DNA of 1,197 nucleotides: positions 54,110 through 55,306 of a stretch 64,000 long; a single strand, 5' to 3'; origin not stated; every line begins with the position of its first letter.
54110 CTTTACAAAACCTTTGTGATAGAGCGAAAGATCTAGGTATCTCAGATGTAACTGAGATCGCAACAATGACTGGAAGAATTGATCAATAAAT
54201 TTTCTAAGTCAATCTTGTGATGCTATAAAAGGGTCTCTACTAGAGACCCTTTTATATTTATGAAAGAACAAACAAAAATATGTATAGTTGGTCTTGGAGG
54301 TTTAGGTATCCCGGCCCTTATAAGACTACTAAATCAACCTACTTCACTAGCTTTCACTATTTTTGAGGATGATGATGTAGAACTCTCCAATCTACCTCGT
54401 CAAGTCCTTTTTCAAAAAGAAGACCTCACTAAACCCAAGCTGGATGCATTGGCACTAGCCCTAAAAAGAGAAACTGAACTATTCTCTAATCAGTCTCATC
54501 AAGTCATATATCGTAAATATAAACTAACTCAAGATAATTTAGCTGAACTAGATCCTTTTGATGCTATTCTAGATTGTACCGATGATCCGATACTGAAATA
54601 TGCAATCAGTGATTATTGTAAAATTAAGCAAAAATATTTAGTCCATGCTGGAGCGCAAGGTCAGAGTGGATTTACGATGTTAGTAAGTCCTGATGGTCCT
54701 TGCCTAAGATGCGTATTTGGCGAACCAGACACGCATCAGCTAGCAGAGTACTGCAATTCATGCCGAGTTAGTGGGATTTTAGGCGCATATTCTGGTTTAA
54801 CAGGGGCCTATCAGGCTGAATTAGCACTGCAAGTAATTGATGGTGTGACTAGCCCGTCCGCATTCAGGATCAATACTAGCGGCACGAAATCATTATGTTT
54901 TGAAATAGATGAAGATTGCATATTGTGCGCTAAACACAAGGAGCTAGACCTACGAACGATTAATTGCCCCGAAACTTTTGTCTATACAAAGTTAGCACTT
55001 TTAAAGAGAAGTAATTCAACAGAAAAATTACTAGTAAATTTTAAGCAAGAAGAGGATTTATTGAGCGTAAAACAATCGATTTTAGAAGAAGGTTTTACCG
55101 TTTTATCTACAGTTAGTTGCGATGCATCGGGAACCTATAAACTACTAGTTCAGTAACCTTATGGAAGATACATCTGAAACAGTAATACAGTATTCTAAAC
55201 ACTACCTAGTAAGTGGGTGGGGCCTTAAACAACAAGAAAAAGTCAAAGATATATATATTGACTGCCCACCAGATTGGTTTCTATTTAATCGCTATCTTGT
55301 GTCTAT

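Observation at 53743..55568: Rrf2 regulator, atypical ThiF/MoeB E1-like enzyme and unknown 135-aa protein directly upstream of the T2SS operon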

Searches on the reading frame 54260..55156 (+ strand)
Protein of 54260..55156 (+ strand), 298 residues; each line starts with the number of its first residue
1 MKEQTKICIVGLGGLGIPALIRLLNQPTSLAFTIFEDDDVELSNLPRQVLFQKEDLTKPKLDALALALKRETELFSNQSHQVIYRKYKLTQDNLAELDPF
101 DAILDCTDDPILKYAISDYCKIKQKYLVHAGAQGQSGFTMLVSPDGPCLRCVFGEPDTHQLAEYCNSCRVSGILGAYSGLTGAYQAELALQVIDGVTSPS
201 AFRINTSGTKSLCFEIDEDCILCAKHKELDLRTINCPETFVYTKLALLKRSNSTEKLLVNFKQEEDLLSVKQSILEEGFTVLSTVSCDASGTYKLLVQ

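Call 3: search_protein_families(library=pfam, proteins=[window:54260-55156:+], max_evalue=0.1)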
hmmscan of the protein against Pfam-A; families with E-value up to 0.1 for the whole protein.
window:54260-55156:+ (298 aa): 2 families
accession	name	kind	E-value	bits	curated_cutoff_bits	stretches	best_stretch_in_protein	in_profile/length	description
PF00899.27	ThiF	-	1.4e-34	119.7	28.1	1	4-200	20-211/238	ThiF family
PF01206.22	TusA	-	1.1e-05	25.6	28.6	1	227-298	1-69/70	Sulfurtransferase TusA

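Call 4: search_protein_families(library=ncbifam, proteins=[window:54260-55156:+], max_evalue=0.1)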
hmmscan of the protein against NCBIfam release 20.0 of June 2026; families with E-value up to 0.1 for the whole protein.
window:54260-55156:+ (298 aa): 21 families
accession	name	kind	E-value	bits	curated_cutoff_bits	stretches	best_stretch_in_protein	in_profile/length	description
TIGR02356.1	adenyl_thiF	equivalog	4.7e-33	114.3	275.25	1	4-193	21-203/203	thiazole biosynthesis adenylyltransferase ThiF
NF006444.0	PRK08762.1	equivalog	1e-26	93.5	449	1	4-227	147-371/387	molybdopterin-synthase adenylyltransferase MoeB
NF004281.0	PRK05690.1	subfamily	7.1e-25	87.7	266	1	4-204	32-224/250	molybdopterin-synthase adenylyltransferase MoeB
NF047750.1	SAMPActivE1UbaA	equivalog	2.3e-24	86.2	450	1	5-196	33-216/270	SAMP-activating enzyme E1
NF004111.0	PRK05600.1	equivalog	1.4e-19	70.5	437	1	4-202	41-235/371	ThiF family adenylyltransferase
NF005902.0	PRK07878.1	equivalog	4.2e-17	62.1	647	1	4-200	42-235/392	adenylyltransferase/sulfurtransferase MoeZ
NF005646.0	PRK07411.1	equivalog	5.1e-17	62.1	633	1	5-198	39-225/390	molybdopterin-synthase adenylyltransferase MoeB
NF006204.0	PRK08328.1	equivalog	5.7e-17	62.1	339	1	4-204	27-216/231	hypothetical protein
TIGR02355.1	moeB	equivalog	2.8e-16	59.6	376.55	1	4-204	24-216/240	molybdopterin-synthase adenylyltransferase MoeB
NF009123.0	PRK12475.1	subfamily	1e-13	51.3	510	1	5-193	25-206/338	MoeB/ThiF family adenylyltransferase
NF006395.0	PRK08644.1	equivalog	3e-12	46.6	159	1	4-131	30-153/215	sulfur carrier protein ThiS adenylyltransferase ThiF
NF011696.0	PRK15116.1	equivalog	6.6e-08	32.5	304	1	4-135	30-158/268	tRNA cyclic N6-threonylcarbamoyladenosine(37) synthase TcdA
TIGR02354.1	thiF_fam2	equivalog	2.9e-06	27.3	152.2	1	3-131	20-144/200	thiamine biosynthesis protein ThiF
NF004804.0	PRK06153.1-3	equivalog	0.00052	19.1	340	1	4-110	179-280/401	hypothetical protein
NF006077.0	PRK08223.1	equivalog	0.00074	18.6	266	1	4-153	28-174/296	hypothetical protein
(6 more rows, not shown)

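Call 8: find_homologous_proteins(query=window:54260-55156:+)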
Query window:54260-55156:+ (298 aa): 567 proteins with E <= 0.001 among 3044 candidates; the best 120 are listed.
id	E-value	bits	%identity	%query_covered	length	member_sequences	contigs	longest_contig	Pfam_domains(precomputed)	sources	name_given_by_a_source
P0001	5.0e-195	664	100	100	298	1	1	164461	PF00899.28,PF01206.23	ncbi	-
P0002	1.2e-90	322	48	100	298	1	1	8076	PF00899.28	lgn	-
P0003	1.9e-81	292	45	99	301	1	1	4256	PF00899.28,PF01206.23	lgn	-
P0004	9.8e-80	286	46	98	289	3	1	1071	PF00899.28,PF01206.23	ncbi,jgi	jgi:molybdopterin/thiamine biosynthesis adenylyltransferase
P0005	2.6e-29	120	33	92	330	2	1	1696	PF00899.28,PF01206.23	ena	-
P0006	3.5e-29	120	29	91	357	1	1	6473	PF00899.28,PF01206.23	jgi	jgi:molybdopterin/thiamine biosynthesis adenylyltransferase/TusA-related sulfurtransferase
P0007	1.4e-28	118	30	84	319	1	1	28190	PF00899.28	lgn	-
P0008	3.6e-27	113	35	76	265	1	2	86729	PF00899.28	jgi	jgi:molybdopterin-synthase adenylyltransferase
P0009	6.6e-27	113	35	77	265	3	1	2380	PF00899.28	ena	-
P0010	9.1e-27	112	34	76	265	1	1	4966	PF00899.28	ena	-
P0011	9.4e-27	112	36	93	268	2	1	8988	PF00899.28,PF01206.23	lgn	-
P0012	2.3e-26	111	35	93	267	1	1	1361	PF00899.28,PF01206.23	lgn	-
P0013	3.7e-26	110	36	74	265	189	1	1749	PF00899.28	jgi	jgi:molybdopterin-synthase adenylyltransferase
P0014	1.4e-25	108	35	93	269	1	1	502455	PF00899.28,PF01206.23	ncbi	-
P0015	1.8e-25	108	35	77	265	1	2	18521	PF00899.28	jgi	jgi:molybdopterin-synthase adenylyltransferase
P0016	2.4e-25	107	35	77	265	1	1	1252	PF00899.28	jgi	jgi:molybdopterin-synthase adenylyltransferase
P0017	3.1e-25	107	34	76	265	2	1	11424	PF00899.28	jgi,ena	-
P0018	3.2e-25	107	33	93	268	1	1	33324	PF00899.28,PF01206.23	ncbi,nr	ncbi:MAG: ThiF family adenylyltransferase [Myxococcaceae bacterium]|nr:ThiF family adenylyltransfera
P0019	4.5e-25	107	34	76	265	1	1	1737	PF00899.28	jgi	jgi:molybdopterin-synthase adenylyltransferase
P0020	7.3e-25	106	37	64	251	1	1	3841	PF00899.28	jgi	jgi:molybdopterin-synthase adenylyltransferase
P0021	7.5e-25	106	33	76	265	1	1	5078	PF00899.28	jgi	jgi:molybdopterin/thiamine biosynthesis adenylyltransferase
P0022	7.7e-25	106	37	69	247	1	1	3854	PF00899.28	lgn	-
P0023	8.2e-25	106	35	74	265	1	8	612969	PF00899.28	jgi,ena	-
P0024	8.2e-25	106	31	95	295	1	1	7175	PF00899.28,PF01206.23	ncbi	-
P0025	8.7e-25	106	39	41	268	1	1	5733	PF00899.28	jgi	-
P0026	9.6e-25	105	33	76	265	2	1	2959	PF00899.28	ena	-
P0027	1.0e-24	105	39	58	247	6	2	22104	PF00899.28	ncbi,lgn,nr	ncbi:MAG: HesA/MoeB/ThiF family protein [Candidatus Binataceae bacterium]|nr:HesA/MoeB/ThiF family p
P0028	1.2e-24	105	33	76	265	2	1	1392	PF00899.28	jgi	jgi:molybdopterin/thiamine biosynthesis adenylyltransferase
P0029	1.2e-24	105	34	76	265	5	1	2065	PF00899.28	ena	-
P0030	1.3e-24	105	33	74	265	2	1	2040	PF00899.28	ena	-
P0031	1.4e-24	105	32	64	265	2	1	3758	PF00899.28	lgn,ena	-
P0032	1.4e-24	105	35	74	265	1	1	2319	PF00899.28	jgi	jgi:molybdopterin/thiamine biosynthesis adenylyltransferase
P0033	2.3e-24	104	34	76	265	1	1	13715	PF00899.28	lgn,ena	-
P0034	2.7e-24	104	33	76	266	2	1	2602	PF00899.28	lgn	-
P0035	3.5e-24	104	34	77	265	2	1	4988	PF00899.28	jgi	jgi:molybdopterin-synthase adenylyltransferase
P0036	3.8e-24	103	33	93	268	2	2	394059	PF00899.28,PF01206.23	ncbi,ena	-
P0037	4.7e-24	103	33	76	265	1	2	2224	PF00899.28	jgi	jgi:molybdopterin/thiamine biosynthesis adenylyltransferase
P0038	5.6e-24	103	34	74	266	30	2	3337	PF00899.28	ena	-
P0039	6.2e-24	103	33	66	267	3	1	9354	PF00899.28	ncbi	-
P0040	6.3e-24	103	32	66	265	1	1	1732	PF00899.28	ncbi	-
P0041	6.8e-24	103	36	65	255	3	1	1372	PF00899.28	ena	-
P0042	7.3e-24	103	32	76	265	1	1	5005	PF00899.28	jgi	-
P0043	8.6e-24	102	32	76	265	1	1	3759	PF00899.28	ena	-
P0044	8.9e-24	102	33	76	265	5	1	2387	PF00899.28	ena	-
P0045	1.0e-23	102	32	76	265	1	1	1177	PF00899.28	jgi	-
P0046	1.1e-23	102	34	77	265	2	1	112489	PF00899.28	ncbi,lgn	ncbi:MAG TPA: HesA/MoeB/ThiF family protein [Candidatus Dormibacteraeota bacterium]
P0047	1.3e-23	102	33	76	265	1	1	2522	PF00899.28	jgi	jgi:molybdopterin/thiamine biosynthesis adenylyltransferase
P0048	1.3e-23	102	34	76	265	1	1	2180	PF00899.28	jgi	jgi:molybdopterin-synthase adenylyltransferase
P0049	1.3e-23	102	33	76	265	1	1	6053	PF00899.28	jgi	jgi:molybdopterin/thiamine biosynthesis adenylyltransferase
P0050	1.4e-23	102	32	76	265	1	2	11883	PF00899.28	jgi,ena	-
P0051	1.6e-23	101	32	76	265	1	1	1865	PF00899.28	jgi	-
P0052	1.6e-23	101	35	81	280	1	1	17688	PF00899.28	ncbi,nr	ncbi:MAG: HesA/MoeB/ThiF family protein [Candidatus Omnitrophica bacterium]|nr:HesA/MoeB/ThiF family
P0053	1.8e-23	101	33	76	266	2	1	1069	PF00899.28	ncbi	-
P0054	1.9e-23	101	33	76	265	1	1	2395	PF00899.28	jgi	jgi:molybdopterin/thiamine biosynthesis adenylyltransferase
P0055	1.9e-23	101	31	76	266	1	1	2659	PF00899.28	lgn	-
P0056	2.1e-23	101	34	66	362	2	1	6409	PF00899.28,PF00581.26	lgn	-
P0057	2.5e-23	101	32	76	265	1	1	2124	PF00899.28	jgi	-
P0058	2.8e-23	101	37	63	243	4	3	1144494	PF00899.28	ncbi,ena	-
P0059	3.3e-23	100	32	76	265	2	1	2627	PF00899.28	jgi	jgi:molybdopterin/thiamine biosynthesis adenylyltransferase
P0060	3.8e-23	100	33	76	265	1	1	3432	PF00899.28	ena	-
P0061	3.9e-23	100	29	98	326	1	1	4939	PF00899.28,PF01206.23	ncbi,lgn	-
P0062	4.1e-23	100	32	55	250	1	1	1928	PF00899.28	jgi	jgi:molybdopterin-synthase adenylyltransferase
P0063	4.4e-23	100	33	76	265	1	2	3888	PF00899.28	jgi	jgi:adenylyltransferase/sulfurtransferase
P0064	4.9e-23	100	37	63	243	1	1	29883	PF00899.28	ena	-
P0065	5.3e-23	100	36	66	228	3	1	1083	PF00899.28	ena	-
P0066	5.4e-23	100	36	63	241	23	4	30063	PF00899.28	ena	-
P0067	6.6e-23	99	37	65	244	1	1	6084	PF00899.28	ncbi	-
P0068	6.7e-23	99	31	76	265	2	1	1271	PF00899.28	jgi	jgi:molybdopterin-synthase adenylyltransferase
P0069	8.0e-23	99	38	64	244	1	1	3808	PF00899.28,PF03435.25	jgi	jgi:molybdopterin-synthase adenylyltransferase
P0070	8.4e-23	99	37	62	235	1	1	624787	PF00899.28,PF03435.25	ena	-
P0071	1.2e-22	99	32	76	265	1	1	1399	PF00899.28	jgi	jgi:molybdopterin/thiamine biosynthesis adenylyltransferase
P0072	1.9e-22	98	35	66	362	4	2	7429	PF00899.28,PF00581.26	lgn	-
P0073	2.2e-22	98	38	62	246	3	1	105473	PF00899.28,PF03435.25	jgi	jgi:molybdopterin/thiamine biosynthesis adenylyltransferase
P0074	2.8e-22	97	35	63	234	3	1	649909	PF00899.28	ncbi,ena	-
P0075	3.3e-22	97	34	64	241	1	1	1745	PF00899.28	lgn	-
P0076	3.7e-22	97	37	62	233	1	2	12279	PF00899.28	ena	-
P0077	3.7e-22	97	36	64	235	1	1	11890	PF00899.28,PF03435.25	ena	-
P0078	3.9e-22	97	36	64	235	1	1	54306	PF00899.28,PF03435.25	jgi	-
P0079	3.9e-22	97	35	67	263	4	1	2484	PF00899.28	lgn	-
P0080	4.3e-22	97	36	61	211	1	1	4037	PF00899.28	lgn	-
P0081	5.1e-22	97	37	63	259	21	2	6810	PF00899.28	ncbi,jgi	jgi:molybdopterin/thiamine biosynthesis adenylyltransferase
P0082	5.6e-22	96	36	60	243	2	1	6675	PF00899.28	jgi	-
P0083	5.6e-22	96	32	76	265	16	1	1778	PF00899.28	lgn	-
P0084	6.4e-22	96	35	64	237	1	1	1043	PF00899.28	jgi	jgi:molybdopterin-synthase adenylyltransferase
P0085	8.0e-22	96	33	76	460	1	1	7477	PF00899.28,PF02581.24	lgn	-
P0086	1.2e-21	95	31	66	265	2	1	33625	PF00899.28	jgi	-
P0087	1.3e-21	95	36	63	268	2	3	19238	PF00899.28,PF03435.25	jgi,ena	jgi:adenylyltransferase/sulfurtransferase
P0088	1.3e-21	95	38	58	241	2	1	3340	PF00899.28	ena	-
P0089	1.4e-21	95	32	66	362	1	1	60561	PF00899.28,PF00581.26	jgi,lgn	jgi:sulfur-carrier protein adenylyltransferase/sulfurtransferase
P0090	1.4e-21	95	35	68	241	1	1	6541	PF00899.28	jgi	jgi:molybdopterin/thiamine biosynthesis adenylyltransferase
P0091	1.5e-21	95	37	62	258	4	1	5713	PF00899.28,PF03435.25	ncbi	-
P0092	1.6e-21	95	34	70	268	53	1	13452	PF00899.28,PF03435.25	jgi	jgi:molybdopterin-synthase adenylyltransferase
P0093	1.7e-21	95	38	56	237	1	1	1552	PF00899.28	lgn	-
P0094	1.7e-21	95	37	64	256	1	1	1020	PF00899.28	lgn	-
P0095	2.1e-21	95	33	73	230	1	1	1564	PF00899.28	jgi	jgi:adenylyltransferase/sulfurtransferase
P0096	2.1e-21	95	37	60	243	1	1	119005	PF00899.28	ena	-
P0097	2.1e-21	94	36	62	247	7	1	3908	PF00899.28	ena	-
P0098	2.2e-21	94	33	66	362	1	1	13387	PF00899.28,PF00581.26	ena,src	-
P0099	2.5e-21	94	36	62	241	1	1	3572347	PF00899.28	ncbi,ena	-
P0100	2.5e-21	94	34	55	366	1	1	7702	PF00899.28,PF00581.26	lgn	-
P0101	2.6e-21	94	36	59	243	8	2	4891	PF00899.28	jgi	-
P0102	2.9e-21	94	36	58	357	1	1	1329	PF00899.28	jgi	-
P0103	3.3e-21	94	36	64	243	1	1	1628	PF00899.28,PF03435.25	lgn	-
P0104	3.4e-21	94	37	62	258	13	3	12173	PF00899.28,PF03435.25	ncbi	-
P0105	3.4e-21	94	37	64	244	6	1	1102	PF00899.28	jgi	-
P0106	3.9e-21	94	35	63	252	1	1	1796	PF00899.28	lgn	-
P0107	5.0e-21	93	36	63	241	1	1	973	PF00899.28,PF03435.25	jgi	-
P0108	5.6e-21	93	35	63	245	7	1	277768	PF00899.28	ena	-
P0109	5.7e-21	93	30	66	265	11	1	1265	PF00899.28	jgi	jgi:adenylyltransferase/sulfurtransferase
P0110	7.8e-21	93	36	64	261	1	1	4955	PF00899.28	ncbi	-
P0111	8.0e-21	93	31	66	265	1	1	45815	PF00899.28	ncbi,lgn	-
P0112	9.0e-21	92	33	66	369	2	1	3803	PF00899.28,PF00581.26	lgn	-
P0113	9.2e-21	92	32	64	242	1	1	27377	PF00899.28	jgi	-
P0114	9.5e-21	92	33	76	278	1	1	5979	PF00899.28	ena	-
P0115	1.2e-20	92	39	55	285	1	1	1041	PF00899.28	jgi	jgi:molybdopterin-synthase adenylyltransferase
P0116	1.5e-20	92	37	64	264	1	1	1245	PF00899.28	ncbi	-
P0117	1.7e-20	91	34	65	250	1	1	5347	PF00899.28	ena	-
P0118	1.9e-20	91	32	59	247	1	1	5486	PF00899.28,PF03435.25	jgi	jgi:molybdopterin-synthase adenylyltransferase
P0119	2.3e-20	91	38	62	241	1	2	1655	PF00899.28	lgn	-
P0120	2.5e-20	91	35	60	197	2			PF00899.28,PF03435.25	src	-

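Call 11: find_encoding_contigs(protein=P0002, flank=6000, max_places=3)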
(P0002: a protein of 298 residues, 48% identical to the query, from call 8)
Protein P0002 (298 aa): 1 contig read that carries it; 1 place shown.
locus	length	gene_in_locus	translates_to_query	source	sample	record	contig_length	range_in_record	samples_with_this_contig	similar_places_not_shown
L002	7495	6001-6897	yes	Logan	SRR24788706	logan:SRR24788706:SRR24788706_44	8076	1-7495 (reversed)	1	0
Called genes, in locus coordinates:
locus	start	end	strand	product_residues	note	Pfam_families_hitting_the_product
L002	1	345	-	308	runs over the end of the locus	?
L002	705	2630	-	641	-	PF01807:Zn_ribbon_DnaG, PF08275:DNAG_N, PF01751:Toprim, PF13155:Toprim_2, PF13362:Toprim_3 (weak), PF13662:Toprim_4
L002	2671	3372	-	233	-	PF14344:DUF4397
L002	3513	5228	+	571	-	PF13525:YfiO, PF13174:TPR_6 (faint)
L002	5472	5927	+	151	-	PF02082:Rrf2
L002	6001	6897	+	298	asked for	PF00899:ThiF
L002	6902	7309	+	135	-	-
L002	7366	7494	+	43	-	?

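Call 12: find_encoding_contigs(protein=P0003, flank=6000, max_places=3)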
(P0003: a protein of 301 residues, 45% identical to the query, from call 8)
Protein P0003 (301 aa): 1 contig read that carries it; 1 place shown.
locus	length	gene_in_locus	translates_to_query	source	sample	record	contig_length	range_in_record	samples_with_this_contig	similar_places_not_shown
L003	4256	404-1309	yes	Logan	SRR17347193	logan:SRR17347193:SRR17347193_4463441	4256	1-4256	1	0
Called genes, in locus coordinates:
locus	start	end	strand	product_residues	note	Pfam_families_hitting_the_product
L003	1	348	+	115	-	?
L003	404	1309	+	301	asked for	PF00899:ThiF, PF01206:TusA (weak)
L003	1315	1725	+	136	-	-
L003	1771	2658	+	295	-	PF11356:T2SSC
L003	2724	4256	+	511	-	?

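Call 14: find_encoding_contigs(protein=P0014, flank=6000, max_places=2)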
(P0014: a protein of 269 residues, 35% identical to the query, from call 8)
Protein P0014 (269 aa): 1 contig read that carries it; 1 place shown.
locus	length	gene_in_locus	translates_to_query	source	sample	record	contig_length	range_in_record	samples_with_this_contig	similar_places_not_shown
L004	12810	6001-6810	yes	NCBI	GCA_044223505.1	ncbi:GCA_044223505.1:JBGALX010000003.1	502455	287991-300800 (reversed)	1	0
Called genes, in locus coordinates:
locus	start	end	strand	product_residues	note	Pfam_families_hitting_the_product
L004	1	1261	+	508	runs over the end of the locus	-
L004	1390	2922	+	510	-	-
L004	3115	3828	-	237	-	PF00072:Response_reg, PF00196:GerE, PF08281:Sigma70_r4_2 (faint)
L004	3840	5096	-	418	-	PF07730:HisKA_3, PF02518:HATPase_c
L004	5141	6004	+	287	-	PF00291:PALP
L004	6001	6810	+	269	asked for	PF00899:ThiF, PF01206:TusA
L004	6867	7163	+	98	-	PF02597:ThiS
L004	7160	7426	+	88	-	-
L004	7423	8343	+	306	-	PF00291:PALP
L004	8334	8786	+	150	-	PF14464:Prok-JAB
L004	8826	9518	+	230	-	PF01583:APS_kinase, PF13238:AAA_18 (weak)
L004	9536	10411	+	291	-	PF00733:Asn_synthase (weak)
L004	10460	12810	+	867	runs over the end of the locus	-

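Call 15: find_encoding_contigs(protein=P0018, flank=6000, max_places=2)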
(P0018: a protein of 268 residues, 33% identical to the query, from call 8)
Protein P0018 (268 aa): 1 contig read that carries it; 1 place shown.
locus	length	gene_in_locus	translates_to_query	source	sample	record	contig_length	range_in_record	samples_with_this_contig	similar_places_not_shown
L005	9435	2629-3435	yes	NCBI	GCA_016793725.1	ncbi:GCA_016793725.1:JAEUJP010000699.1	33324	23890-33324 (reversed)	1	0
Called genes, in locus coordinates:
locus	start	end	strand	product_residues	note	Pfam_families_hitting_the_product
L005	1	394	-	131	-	PF00072:Response_reg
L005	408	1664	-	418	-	PF07730:HisKA_3, PF02518:HATPase_c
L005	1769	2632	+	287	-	PF00291:PALP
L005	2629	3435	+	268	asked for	PF00899:ThiF, PF01206:TusA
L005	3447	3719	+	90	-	PF02597:ThiS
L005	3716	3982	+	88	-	-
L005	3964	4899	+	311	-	PF00291:PALP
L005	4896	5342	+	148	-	PF14464:Prok-JAB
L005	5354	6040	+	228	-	PF01583:APS_kinase, PF13238:AAA_18 (faint)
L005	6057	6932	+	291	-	PF00733:Asn_synthase (weak), PF02540:NAD_synthase (faint)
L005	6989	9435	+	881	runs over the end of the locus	-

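Call 16: find_encoding_contigs(protein=P0006, flank=6000, max_places=2)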
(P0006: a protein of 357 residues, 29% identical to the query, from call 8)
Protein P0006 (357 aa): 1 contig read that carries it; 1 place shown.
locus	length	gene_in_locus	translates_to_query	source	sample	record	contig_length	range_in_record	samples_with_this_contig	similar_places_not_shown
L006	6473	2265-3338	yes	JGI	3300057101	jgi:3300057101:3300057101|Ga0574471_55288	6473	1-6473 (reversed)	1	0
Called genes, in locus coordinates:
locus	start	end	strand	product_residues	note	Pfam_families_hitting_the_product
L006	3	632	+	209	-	?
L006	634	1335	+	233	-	PF13512:TPR_18, PF13525:YfiO, PF13174:TPR_6 (faint)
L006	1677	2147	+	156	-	PF02082:Rrf2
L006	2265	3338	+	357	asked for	PF00899:ThiF, PF01206:TusA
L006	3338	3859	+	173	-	-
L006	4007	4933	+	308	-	PF11356:T2SSC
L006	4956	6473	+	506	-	?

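Call 22: find_encoding_contigs(protein=P0001, flank=10000, max_places=2)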
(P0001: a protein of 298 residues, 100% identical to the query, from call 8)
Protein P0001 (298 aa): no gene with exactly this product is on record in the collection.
